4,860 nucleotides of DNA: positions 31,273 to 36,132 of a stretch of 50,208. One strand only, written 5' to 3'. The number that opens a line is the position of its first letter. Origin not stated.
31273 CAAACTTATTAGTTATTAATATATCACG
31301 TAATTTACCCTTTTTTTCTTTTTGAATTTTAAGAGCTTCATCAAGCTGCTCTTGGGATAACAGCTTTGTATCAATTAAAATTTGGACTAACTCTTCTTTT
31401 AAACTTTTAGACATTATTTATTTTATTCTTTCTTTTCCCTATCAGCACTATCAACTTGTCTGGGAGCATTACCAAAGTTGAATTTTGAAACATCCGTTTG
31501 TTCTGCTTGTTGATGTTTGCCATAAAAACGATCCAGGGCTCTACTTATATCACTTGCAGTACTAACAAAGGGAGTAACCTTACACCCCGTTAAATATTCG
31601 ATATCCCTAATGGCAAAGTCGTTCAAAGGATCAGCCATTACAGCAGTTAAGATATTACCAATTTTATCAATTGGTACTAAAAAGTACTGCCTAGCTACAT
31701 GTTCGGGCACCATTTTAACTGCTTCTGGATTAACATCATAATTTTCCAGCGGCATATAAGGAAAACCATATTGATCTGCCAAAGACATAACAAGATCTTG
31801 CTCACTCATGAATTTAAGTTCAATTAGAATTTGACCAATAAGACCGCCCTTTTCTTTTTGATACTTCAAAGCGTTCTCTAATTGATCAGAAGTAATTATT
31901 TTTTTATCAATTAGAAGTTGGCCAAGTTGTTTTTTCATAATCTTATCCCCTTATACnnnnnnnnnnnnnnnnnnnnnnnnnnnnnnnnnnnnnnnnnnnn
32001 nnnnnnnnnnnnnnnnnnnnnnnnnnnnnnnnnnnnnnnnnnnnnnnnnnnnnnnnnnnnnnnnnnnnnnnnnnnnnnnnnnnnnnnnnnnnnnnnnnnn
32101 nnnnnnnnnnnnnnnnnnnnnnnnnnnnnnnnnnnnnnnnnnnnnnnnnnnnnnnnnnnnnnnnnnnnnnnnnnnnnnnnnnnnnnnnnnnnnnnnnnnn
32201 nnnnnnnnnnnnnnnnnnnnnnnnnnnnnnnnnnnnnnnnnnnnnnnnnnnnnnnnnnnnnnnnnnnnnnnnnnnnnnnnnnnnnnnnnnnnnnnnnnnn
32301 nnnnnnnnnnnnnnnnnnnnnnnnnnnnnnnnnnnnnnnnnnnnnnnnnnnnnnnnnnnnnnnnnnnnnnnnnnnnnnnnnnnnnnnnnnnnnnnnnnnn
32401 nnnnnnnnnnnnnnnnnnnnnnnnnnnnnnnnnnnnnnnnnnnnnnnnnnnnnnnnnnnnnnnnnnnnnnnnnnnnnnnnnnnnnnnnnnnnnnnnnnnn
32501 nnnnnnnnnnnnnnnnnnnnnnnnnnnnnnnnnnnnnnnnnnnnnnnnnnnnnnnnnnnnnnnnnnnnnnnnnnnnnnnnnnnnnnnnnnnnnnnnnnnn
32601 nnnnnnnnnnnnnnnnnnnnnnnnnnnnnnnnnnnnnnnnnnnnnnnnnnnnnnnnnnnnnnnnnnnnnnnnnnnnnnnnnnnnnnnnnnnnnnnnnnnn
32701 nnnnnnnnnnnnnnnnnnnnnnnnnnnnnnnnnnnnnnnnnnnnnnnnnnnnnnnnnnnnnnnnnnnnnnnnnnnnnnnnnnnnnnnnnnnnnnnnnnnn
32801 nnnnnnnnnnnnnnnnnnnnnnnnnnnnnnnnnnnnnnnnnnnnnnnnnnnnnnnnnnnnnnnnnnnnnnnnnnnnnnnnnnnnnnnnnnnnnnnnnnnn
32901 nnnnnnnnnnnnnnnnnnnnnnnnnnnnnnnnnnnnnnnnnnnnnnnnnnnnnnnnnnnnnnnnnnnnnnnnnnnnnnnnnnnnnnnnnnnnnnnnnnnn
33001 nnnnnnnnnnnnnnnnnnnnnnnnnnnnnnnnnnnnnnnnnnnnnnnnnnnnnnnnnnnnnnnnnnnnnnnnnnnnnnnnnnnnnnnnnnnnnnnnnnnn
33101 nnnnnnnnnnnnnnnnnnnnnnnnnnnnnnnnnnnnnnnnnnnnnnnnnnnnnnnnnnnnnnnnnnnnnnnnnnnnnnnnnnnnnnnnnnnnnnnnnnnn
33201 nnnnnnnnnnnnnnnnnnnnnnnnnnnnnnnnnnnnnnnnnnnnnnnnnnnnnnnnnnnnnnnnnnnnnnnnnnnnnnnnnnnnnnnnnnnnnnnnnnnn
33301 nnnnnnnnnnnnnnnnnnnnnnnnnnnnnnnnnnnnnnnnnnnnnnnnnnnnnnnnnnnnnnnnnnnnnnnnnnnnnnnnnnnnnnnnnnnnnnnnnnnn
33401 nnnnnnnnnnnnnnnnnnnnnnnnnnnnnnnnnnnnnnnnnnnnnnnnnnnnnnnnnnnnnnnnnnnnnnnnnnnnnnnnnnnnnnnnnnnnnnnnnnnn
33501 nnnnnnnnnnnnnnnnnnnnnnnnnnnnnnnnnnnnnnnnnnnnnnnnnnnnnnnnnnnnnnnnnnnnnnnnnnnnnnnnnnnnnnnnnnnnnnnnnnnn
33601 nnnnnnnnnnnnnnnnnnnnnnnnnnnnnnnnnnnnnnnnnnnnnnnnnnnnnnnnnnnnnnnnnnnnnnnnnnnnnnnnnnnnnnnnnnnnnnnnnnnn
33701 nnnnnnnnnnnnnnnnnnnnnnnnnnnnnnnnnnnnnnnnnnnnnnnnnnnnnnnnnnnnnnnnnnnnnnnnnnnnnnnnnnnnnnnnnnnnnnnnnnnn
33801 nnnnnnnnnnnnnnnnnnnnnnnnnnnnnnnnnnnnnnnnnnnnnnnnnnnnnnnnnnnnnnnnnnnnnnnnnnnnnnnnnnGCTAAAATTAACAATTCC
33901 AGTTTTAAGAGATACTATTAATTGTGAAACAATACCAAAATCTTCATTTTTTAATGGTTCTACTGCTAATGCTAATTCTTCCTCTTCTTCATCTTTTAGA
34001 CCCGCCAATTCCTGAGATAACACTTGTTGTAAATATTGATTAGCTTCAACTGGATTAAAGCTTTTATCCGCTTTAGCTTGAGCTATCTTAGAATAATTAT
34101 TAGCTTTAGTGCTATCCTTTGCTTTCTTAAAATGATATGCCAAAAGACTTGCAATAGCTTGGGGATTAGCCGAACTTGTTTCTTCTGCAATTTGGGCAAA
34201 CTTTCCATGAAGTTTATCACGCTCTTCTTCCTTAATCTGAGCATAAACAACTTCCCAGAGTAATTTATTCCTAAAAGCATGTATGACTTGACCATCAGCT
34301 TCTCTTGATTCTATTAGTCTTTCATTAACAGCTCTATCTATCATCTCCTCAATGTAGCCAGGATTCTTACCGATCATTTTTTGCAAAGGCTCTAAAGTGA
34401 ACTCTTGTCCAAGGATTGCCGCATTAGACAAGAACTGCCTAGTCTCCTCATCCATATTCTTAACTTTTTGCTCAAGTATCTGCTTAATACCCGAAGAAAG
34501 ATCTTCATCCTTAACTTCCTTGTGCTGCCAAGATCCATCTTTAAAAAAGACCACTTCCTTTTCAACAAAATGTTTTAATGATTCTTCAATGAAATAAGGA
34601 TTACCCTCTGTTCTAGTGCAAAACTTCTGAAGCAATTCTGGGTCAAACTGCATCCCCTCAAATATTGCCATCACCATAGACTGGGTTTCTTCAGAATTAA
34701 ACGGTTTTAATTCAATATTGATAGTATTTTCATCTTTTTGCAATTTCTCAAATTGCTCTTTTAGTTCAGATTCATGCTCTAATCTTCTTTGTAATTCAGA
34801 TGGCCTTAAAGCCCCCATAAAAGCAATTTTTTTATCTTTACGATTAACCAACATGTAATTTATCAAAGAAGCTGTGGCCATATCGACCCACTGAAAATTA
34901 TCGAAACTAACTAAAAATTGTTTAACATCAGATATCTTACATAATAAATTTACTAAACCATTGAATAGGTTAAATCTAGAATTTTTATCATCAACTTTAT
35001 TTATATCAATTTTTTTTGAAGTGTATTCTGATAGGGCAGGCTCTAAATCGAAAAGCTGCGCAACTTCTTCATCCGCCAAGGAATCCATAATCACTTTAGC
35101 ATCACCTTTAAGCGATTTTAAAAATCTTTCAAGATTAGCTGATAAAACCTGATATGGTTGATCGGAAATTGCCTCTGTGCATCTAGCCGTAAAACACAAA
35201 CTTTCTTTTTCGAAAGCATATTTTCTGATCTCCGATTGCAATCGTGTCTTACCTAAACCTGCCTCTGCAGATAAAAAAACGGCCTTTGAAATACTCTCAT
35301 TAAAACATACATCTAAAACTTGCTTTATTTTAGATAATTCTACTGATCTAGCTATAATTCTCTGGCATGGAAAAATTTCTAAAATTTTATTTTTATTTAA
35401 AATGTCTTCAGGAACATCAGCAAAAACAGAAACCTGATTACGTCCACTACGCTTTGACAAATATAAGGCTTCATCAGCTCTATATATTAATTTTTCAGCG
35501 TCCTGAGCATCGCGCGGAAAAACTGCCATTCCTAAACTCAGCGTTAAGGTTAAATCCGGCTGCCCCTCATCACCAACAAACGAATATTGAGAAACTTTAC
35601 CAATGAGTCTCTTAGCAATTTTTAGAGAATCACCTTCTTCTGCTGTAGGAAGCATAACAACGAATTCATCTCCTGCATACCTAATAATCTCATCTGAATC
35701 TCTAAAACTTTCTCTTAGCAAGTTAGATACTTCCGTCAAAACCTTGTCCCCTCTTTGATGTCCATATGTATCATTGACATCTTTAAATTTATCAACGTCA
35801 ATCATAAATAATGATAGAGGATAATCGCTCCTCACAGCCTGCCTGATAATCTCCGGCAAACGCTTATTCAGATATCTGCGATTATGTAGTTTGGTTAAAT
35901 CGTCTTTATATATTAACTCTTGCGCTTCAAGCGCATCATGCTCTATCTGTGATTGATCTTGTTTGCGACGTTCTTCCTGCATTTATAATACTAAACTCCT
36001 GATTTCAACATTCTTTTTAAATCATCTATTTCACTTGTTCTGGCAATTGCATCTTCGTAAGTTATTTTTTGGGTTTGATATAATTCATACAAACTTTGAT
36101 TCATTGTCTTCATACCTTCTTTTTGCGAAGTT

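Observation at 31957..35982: Giant GGDEF-STAND(AAA_16)-HEAT fusion protein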

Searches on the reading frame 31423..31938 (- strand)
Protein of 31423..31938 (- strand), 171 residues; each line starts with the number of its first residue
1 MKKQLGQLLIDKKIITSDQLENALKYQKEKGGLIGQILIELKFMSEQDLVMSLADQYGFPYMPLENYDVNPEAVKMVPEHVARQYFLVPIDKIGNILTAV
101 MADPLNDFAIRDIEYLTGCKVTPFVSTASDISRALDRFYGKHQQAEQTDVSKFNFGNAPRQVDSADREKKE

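Call 6: search_protein_families(library=pfam, proteins=[window:31423-31938:-], max_evalue=0.001)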
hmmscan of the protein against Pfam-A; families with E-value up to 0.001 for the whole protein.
window:31423-31938:- (171 aa): 1 family
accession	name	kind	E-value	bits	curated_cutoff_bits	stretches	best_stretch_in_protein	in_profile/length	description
PF05157.20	MshEN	-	7.9e-21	74.3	23.1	1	57-142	1-87/90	MshEN domain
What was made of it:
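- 31423..31938 (-): Stand-alone MshEN protein (171 aa), 18 bp downstream; candidate c-di-GMP receptor. Pfam MshEN (call 6).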

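Call 61: search_protein_families(library=ncbifam, proteins=[window:31423-31938:-], max_evalue=0.01)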
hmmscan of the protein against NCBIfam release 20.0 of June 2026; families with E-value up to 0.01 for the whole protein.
window:31423-31938:- (171 aa): 6 families
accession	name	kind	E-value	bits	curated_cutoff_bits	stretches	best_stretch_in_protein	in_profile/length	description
TIGR02538.1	type_IV_pilB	equivalog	6.4e-23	81.2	675.65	1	5-150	2-147/564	type IV-A pilus assembly ATPase PilB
NF008411.1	PRK11234.1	equivalog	2.9e-18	65.6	1170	1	3-150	482-628/723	cyclic di-3',5'-guanylate-activated glycosyltransferase NfrB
NF053729.1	c-di-GMP_motif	domain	7.5e-18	64.1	38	1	4-56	1-53/53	cyclic di-GMP-binding domain-containing protein, MshE-related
NF012033.0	PRK15489.1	equivalog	1.4e-14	53.3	537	1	2-150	490-638/703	glycosyl transferase family protein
TIGR03029.1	EpsG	equivalog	3e-07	29.9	313.8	1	3-74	3-74/274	chain length determinant protein tyrosine kinase EpsG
TIGR02533.1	type_II_gspE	equivalog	0.0027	16.4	630.25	1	75-152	2-79/486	type II secretion system ATPase GspE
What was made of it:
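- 31423..31938 (-): NCBIfam NF053729 'c-di-GMP motif, MshE-related' 64.1 bits against a cut-off of 38 (call 61).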

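Call 75: search_protein_families(library=padloc, proteins=[window:31423-31938:-], max_evalue=0.01)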
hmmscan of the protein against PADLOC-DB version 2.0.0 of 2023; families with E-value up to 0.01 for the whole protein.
window:31423-31938:- (171 aa): 0 families
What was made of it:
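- On Known anti-phage defence STANDs (Avs and others in PADLOC): No PADLOC hit (call 75).
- No PADLOC family matches the protein or its neighbour (call 75).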

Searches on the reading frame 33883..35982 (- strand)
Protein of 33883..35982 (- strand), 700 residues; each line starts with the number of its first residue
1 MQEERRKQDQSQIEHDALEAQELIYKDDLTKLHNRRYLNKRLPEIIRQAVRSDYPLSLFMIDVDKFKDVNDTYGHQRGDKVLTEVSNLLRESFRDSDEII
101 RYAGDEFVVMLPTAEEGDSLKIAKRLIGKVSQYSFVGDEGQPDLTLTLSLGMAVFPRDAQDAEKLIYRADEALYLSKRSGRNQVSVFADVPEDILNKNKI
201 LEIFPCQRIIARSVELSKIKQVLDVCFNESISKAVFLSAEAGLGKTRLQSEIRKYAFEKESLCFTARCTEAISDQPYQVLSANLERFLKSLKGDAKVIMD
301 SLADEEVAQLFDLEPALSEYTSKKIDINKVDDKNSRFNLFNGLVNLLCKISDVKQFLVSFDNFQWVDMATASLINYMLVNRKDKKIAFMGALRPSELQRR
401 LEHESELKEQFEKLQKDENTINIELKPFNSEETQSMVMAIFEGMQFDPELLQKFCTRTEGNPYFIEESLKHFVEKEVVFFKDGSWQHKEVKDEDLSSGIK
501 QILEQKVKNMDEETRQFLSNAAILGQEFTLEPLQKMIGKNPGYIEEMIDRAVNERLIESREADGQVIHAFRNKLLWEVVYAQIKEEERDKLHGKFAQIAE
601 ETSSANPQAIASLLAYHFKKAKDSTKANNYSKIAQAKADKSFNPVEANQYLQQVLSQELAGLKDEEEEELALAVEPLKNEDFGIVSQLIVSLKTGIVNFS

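Call 39: predict_structure(alignment_id=A2)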
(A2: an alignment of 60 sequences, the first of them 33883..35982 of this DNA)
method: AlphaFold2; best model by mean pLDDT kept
length: 700 residues; sequences in the alignment: 60
mean_pLDDT: 87.4   pTM: 0.67
mean pLDDT of the five models: 87.4, 86.6, 85.8, 85.7, 85.7
residues with pLDDT >= 90: 388; 70-90: 253; 50-70: 50; < 50: 9
segments of 3 or more residues with pLDDT < 50: 1-3
pLDDT, mean of each block of 10 residues (from residue 1): 50 58 83 91 92 95 92 90 95 93 94 93 94 88 92 93 89 88 90 65 84 95 95 96 91 93 90 89 87 91 92 88 80 85 94 94 94 93 95 93 89 94 96 93 89 92 92 87 83 82 87 92 90 89 87 86 80 88 93 93 78 93 93 88 77 70 53 65 89 85
secondary structure, 60 per line:
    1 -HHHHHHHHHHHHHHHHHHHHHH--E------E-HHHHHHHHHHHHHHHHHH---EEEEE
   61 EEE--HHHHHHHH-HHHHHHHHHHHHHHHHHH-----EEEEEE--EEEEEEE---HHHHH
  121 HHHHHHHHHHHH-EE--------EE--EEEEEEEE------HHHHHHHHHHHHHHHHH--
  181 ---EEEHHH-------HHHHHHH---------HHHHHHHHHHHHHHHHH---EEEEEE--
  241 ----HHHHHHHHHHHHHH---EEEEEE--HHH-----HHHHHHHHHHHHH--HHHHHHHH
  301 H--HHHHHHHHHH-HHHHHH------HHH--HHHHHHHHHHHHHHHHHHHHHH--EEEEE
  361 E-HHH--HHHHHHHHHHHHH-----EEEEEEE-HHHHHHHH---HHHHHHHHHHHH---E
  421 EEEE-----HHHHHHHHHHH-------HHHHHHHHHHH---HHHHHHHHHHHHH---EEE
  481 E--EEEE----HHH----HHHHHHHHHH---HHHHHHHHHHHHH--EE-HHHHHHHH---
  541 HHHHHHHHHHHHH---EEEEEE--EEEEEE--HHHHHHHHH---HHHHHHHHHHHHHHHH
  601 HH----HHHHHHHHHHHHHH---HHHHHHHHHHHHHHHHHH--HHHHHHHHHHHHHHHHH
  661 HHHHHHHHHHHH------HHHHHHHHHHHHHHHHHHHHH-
elements in order (helices of 4 or more, strands of 3 or more residues): H2-23 H35-52 E56-63 H66-73 H75-92 E98-103 E106-112 H116-132 E148-155 H162-178 E184-186 H197-203 H213-229 E233-238 H245-258 E262-267 H278-290 H293-301 H304-313 H315-320 H332-353 E356-361 H368-380 E386-392 H394-401 H405-416 E420-424 H430-440 H448-458 H462-474 E478-481 E484-487 H499-508 H512-524 H530-537 H541-553 E557-562 E565-570 H573-581 H585-602 H607-620 H624-641 H644-672 H679-699
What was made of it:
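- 34561..35355 (-): NOD: P-loop alpha/beta core (aa 210-424) plus helical lid (aa 430-474). AlphaFold strands at 233-238, 262-267, 356-361, 386-392 and 420-424 (call 39).
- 34273..34551 (-): Beta-hairpin plus winged-helix domain (aa 478-570). AlphaFold secondary structure: helices 499-553 flanked by hairpins 478-487 and 557-570, pLDDT 82-93 (call 39).
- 33883..34266 (-): Helical arm (aa 573-700). AlphaFold helices 573-699 (call 39)
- On STAND NTPase (AAA_16 / MalT-like clade): The AlphaFold model shows the lid at 430-474 and the winged helix at 499-570 with hairpins (call 39).
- The AlphaFold model shows a P-loop core, a lid with the GxP motif, a winged helix and repeats, at pLDDT 87 (call 39).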

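Call 42: fold_search(model_id=the predicted structure, library=pdb)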
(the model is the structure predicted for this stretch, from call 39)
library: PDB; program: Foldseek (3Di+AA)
matches with E <= 10: 1686; with E <= 0.001: 296
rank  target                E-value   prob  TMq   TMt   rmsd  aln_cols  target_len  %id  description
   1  4zvg_A                2.3e-14  1.00  0.22  0.90   1.5       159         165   45  Crystal structure of GGDEF domain of the E. coli DosC - form III (released 2015-11-11)
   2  4zvf                  2.8e-14  1.00  0.22  0.89   1.7       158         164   45  Crystal structure of GGDEF domain of the E. coli DosC - form II (GTP-alpha-S-bound) (released 2015-11-11)
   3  4rnh                  4.2e-14  1.00  0.22  0.36  19.5       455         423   18  PaMorA tandem diguanylate cyclase - phosphodiesterase, c-di-GMP complex (released 2014-11-19)
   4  4zvh_A                4.6e-14  1.00  0.22  0.90   2.0       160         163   45  Crystal structure of GGDEF domain of the E. coli DosC - form IV (released 2015-11-11)
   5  6d9m                  6.0e-14  1.00  0.22  0.48   1.6       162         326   42  T4-Lysozyme fusion to Geobacter GGDEF (released 2019-04-10)
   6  4zvg_B                6.3e-14  1.00  0.22  0.90   2.0       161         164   45  Crystal structure of GGDEF domain of the E. coli DosC - form III (released 2015-11-11)
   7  3ign                  6.6e-14  1.00  0.23  0.93   1.4       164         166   35  Crystal Structure of the GGDEF domain from Marinobacter aquaeolei diguanylate cyclase complexed with c-di-GMP - Northeas (released 2009-08-11)
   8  6ttr_A                9.5e-14  1.00  0.25  0.86   2.7       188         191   27  Crystal Structure of the coiled coil and GGDEF domain of DgcB from Caulobacter crescentus in complex with c-di-GMP (released 2021-01-13)
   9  5m3c_B                1.1e-13  1.00  0.23  0.37  19.6       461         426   19  Structure of the hybrid domain (GGDEF-EAL) of PA0575 from Pseudomonas aeruginosa PAO1 at 2.8 Ang. with GTP and Ca2+ bo (released 2017-12-20)
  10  4zve                  1.1e-13  1.00  0.22  0.91   2.0       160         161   45  Crystal structure of GGDEF domain of the E. coli DosC - form I (apo-form) (released 2015-11-11)
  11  7a7e_A                1.2e-13  1.00  0.22  0.89   1.2       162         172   35  Structure of a delta-N mutant - E232start - of PA1120 (TpbB or YfiN) from Pseudomonas aeruginosa (PAO1) comprising onl (released 2021-07-07)
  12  6zxb_A                1.3e-13  1.00  0.24  0.56   1.7       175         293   36  Diguanylate cyclase DgcR (I-site mutant) in native state (released 2021-03-31)
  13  6ttr_B                1.4e-13  1.00  0.25  0.85   2.4       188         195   28  Crystal Structure of the coiled coil and GGDEF domain of DgcB from Caulobacter crescentus in complex with c-di-GMP (released 2021-01-13)
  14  6hbz_B                1.9e-13  1.00  0.22  0.57   1.4       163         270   32  Bdellovibrio bacteriovorus DgcB Full-length (released 2019-08-28)
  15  7e6g_A                2.1e-13  1.00  0.25  0.64   1.8       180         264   33  Crystal structure of diguanylate cyclase SiaD in complex with its activator SiaC from Pseudomonas aeruginosa (released 2021-09-22)
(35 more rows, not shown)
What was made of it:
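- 35434..35907 (-): GGDEF domain (aa 26-183), preceded by an N-terminal helix (aa 2-23). Foldseek TM-score 0.90 (normalised to the target) to DosC GGDEF, rmsd 1.5 A (call 42).
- On GGDEF diguanylate cyclase (PF00990 / TIGR00254): Foldseek TM-score 0.90 (normalised to the target) to DosC GGDEF (call 42).
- Fold match to DosC GGDEF, TM-score 0.90 normalised to the target (call 42).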

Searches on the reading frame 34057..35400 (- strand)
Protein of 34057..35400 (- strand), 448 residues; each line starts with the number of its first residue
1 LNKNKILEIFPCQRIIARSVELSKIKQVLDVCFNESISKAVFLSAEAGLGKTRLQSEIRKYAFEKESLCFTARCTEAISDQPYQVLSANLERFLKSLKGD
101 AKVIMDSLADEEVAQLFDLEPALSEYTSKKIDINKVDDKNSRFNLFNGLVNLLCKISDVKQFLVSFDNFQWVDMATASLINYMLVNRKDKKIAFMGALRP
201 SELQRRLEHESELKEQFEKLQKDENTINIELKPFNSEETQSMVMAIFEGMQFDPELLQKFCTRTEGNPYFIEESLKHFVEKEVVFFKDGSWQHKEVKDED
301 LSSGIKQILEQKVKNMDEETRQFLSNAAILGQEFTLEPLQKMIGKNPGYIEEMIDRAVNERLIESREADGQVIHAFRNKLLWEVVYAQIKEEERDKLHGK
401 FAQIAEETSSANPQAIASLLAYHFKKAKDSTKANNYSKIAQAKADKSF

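Call 48: search_solved_structures(query=A4, max_evalue=1, show_alignments=2)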
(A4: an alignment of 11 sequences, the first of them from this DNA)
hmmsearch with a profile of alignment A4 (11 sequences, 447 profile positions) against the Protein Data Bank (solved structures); distinct sequences matched with E-value up to 1: 129 (the best 60 are shown).
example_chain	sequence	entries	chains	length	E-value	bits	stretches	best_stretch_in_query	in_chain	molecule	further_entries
6c2u_A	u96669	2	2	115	3.9e-07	32.7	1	27-78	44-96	phosphate-loop protein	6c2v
3cmu_A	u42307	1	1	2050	8.5e-07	31.5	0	39-106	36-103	Protein recA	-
7zhf_A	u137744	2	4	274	3.6e-06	29.5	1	27-83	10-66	GTPase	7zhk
3cmt_A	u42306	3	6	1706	1.2e-05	27.7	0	39-106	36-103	Protein recA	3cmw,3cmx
7jgr_G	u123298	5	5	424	0.00014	24.3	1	3-90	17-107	Cell division control protein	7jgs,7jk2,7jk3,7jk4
3cmv_A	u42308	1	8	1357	0.00022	23.6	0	39-106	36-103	Protein recA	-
5mrc_WW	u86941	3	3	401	0.00044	22.6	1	3-168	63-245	mS29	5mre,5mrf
8ux4_AI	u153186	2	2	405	0.00046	22.5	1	3-168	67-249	Small ribosomal subunit protein mS29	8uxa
9if4_A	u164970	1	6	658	0.00053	22.3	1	15-58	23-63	ATP-dependent Clp protease ATP-binding subunit ClpC1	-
8d8k_W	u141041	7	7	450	0.00068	22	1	3-168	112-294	37S ribosomal protein S23, mitochondrial | Small ribosomal subunit protein mS29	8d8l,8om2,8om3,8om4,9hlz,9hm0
2qby_A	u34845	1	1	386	0.00091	21.6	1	17-92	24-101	Cell division control protein 6 homolog 1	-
6emw_E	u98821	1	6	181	0.0014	21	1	15-66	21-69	ATP-dependent Clp protease ATP-binding subunit ClpC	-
8a8u_A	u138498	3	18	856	0.0014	21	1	15-58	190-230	ATP-dependent Clp protease ATP-binding subunit ClpC1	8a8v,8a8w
8ycx_A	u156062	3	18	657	0.0014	20.9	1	15-58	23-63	ATP-dependent Clp protease ATP-binding subunit ClpC1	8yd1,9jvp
5zui_A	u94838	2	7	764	0.0027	20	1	15-59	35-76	Heat Shock Protein 104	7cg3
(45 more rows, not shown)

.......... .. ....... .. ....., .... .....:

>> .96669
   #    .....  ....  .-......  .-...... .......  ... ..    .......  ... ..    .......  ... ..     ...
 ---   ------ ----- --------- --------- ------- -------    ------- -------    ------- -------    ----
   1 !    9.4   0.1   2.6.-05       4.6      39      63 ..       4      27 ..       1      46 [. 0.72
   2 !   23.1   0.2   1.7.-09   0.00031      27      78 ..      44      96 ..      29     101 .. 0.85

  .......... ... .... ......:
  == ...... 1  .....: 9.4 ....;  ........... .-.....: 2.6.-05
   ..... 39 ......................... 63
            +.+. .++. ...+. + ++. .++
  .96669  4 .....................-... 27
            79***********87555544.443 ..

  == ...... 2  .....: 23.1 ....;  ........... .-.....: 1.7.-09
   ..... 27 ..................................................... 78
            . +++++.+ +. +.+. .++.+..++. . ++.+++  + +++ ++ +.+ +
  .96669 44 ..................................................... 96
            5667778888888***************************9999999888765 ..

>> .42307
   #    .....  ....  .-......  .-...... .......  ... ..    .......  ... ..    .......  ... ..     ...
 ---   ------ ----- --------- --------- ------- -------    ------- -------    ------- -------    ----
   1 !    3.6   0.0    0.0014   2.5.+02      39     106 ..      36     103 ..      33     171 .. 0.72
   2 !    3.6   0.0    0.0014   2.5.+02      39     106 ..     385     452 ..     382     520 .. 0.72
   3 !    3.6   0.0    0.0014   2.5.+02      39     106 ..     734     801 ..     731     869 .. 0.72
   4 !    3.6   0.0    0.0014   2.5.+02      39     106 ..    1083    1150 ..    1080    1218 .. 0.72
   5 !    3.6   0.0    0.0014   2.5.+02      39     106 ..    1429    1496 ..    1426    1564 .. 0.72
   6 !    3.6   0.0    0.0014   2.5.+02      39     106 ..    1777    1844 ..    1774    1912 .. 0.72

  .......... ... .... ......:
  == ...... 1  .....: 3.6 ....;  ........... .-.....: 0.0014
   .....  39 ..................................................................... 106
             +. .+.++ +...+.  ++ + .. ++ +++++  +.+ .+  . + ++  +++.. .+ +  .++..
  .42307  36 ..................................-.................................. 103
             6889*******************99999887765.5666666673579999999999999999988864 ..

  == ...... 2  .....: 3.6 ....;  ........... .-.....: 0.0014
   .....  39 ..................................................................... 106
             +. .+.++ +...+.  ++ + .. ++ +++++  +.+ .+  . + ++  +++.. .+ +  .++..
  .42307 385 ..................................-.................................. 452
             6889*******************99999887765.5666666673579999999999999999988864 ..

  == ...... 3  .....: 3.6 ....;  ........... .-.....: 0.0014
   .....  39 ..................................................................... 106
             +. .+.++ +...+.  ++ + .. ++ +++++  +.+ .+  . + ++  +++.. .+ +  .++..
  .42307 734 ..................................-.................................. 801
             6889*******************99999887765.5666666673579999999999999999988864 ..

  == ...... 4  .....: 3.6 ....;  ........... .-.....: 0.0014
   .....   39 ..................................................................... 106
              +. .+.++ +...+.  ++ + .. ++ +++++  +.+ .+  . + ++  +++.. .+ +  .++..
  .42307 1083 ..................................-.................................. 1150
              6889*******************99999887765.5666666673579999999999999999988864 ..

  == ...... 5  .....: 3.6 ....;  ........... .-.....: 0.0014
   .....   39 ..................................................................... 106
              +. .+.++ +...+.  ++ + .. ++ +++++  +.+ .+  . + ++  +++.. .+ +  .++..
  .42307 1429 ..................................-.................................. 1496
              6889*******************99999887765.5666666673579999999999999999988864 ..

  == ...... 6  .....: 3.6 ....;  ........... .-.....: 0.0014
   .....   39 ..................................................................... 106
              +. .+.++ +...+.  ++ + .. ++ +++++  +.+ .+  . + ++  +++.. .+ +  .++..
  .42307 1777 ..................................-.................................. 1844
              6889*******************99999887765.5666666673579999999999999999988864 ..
